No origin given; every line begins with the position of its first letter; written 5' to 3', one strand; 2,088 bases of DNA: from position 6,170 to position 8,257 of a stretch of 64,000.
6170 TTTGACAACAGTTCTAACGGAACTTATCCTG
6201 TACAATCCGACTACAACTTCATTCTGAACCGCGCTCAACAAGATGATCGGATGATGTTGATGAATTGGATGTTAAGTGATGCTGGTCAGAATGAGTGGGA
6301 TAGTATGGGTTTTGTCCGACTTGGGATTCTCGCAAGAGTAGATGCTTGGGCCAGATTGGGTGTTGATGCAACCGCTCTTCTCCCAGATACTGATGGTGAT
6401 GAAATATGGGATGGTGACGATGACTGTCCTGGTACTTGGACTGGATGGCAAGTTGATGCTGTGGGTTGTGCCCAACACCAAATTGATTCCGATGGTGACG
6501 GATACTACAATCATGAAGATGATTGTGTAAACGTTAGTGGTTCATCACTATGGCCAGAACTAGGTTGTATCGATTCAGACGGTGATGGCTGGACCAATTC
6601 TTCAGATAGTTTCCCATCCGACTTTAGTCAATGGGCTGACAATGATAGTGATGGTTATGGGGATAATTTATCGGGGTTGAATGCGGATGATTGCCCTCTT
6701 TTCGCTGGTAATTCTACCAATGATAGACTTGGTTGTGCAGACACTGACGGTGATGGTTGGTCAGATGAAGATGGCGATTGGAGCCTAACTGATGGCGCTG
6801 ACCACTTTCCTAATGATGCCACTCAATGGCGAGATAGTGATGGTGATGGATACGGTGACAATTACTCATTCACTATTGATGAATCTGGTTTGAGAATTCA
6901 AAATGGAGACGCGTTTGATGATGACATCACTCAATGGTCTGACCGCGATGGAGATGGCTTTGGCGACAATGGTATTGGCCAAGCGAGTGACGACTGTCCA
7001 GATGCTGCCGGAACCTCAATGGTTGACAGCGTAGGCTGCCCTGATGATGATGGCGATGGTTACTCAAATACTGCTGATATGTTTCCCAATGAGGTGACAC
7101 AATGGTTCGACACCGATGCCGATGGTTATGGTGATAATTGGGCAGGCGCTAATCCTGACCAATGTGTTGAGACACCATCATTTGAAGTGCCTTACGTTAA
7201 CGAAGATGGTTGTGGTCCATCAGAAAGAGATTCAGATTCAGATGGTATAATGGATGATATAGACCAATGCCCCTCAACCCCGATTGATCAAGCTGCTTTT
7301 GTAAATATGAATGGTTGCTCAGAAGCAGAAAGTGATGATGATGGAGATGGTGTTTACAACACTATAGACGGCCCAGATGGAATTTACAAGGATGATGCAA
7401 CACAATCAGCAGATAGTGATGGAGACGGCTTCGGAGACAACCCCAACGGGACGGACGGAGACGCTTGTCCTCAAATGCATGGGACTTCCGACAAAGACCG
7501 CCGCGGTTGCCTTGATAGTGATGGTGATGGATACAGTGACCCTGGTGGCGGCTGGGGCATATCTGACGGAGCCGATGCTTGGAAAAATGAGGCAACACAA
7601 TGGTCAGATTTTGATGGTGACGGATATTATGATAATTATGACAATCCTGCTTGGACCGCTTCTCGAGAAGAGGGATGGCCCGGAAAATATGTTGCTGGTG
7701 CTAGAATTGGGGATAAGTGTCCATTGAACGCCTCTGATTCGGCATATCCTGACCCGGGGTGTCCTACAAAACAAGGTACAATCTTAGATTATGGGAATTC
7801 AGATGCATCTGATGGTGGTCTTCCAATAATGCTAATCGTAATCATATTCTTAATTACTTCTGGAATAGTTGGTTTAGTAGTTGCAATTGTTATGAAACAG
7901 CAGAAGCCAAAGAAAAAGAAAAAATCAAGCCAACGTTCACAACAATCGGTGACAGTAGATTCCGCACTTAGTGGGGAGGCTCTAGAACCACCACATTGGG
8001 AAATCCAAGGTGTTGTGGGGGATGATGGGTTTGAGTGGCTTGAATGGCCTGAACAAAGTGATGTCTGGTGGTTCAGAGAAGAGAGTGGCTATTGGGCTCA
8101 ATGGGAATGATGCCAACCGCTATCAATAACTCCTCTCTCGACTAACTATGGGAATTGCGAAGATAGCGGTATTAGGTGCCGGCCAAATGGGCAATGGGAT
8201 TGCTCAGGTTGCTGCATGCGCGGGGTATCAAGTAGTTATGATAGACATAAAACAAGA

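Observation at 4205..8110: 1301-aa anchored surface protein combining a WD40 propeller, a PstS-like solute-binding domain and a thrombospondin-type-3 Ca-binding array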

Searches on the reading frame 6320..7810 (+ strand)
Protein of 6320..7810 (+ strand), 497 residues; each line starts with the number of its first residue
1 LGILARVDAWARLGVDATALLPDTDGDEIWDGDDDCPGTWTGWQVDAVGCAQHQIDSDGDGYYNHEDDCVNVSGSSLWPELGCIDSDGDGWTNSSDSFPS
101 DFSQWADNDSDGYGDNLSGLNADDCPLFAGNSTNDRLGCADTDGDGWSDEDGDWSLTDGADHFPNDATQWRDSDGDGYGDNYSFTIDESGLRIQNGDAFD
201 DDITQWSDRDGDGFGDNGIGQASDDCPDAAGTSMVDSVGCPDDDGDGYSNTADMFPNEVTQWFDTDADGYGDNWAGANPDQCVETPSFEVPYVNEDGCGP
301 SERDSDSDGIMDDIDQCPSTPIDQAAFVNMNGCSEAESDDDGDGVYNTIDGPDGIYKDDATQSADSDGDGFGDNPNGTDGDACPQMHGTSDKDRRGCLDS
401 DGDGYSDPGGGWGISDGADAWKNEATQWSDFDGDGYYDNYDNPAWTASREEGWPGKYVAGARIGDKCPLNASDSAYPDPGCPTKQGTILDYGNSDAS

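Call 8: search_protein_families(library=pfam, proteins=[window:6320-7810:+], max_evalue=10)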
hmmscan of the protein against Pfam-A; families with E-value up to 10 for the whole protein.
window:6320-7810:+ (497 aa): 1 family
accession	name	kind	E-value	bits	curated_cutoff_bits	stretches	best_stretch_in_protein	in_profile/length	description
PF02412.23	TSP_3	-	0.0048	17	25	4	296-321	10-32/36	Thrombospondin type 3 repeat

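Call 47: search_solved_structures(query=window:6377-7800:+, max_evalue=1, show_alignments=2)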
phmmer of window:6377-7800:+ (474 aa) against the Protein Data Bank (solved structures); distinct sequences matched with E-value up to 1: 1.
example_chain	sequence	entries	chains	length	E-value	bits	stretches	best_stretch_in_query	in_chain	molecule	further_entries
5wtl_A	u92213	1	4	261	0.00044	22.6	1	284-422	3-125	OmpA family protein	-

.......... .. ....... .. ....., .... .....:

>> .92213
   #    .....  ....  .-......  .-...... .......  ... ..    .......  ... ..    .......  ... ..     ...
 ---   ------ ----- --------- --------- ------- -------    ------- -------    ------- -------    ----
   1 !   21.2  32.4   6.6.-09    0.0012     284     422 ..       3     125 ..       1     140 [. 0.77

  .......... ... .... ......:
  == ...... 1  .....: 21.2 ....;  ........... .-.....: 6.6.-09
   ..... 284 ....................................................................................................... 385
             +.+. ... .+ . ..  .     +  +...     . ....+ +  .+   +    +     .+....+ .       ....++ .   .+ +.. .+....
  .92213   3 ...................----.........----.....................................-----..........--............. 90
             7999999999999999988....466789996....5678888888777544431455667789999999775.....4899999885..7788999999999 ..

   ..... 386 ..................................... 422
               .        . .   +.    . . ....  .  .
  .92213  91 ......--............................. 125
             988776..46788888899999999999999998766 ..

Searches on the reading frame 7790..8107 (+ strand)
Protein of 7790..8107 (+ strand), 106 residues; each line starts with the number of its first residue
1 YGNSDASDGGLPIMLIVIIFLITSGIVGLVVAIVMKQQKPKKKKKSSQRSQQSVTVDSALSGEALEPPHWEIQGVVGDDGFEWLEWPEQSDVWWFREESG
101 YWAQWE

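Call 8: search_protein_families(library=pfam, proteins=[window:7790-8107:+], max_evalue=10)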
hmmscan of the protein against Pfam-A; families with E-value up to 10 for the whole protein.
window:7790-8107:+ (106 aa): 10 families
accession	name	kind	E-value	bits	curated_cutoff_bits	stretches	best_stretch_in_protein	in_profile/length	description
PF15102.11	TMEM154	-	8.7e-05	22.8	30.3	1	9-69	59-120/153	TMEM154 protein family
PF04277.18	OAD_gamma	-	0.0028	18.7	27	1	14-55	11-52/76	Oxaloacetate decarboxylase, gamma chain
PF07666.16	MpPF26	-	0.0032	17.9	37.2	1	9-47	5-45/75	M penetrans paralogue family 26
PF25184.1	YxzE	-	0.0035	18.8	40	1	14-57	1-43/65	YxzE-like putative bacteriocin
PF21001.2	YqiJ_N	-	0.085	13.5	23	1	9-36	64-91/116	Inner membrane protein YqiJ, N-terminal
PF16118.10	DUF4834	-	0.11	13.9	27.8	1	14-52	9-47/99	Domain of unknown function (DUF4834)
PF15330.11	SIT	-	0.14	13.1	27.6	1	13-55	3-45/114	SHP2-interacting transmembrane adaptor protein, SIT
PF03896.21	TRAP_alpha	-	0.15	11.7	24.7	1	13-58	127-173/180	Translocon-associated protein (TRAP), alpha subunit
PF00909.26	Ammonium_transp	-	0.17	11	23.2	1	22-54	158-190/399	Ammonium Transporter Family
PF02950.22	Conotoxin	-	0.26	12.7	25.1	1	11-52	3-39/75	Conotoxin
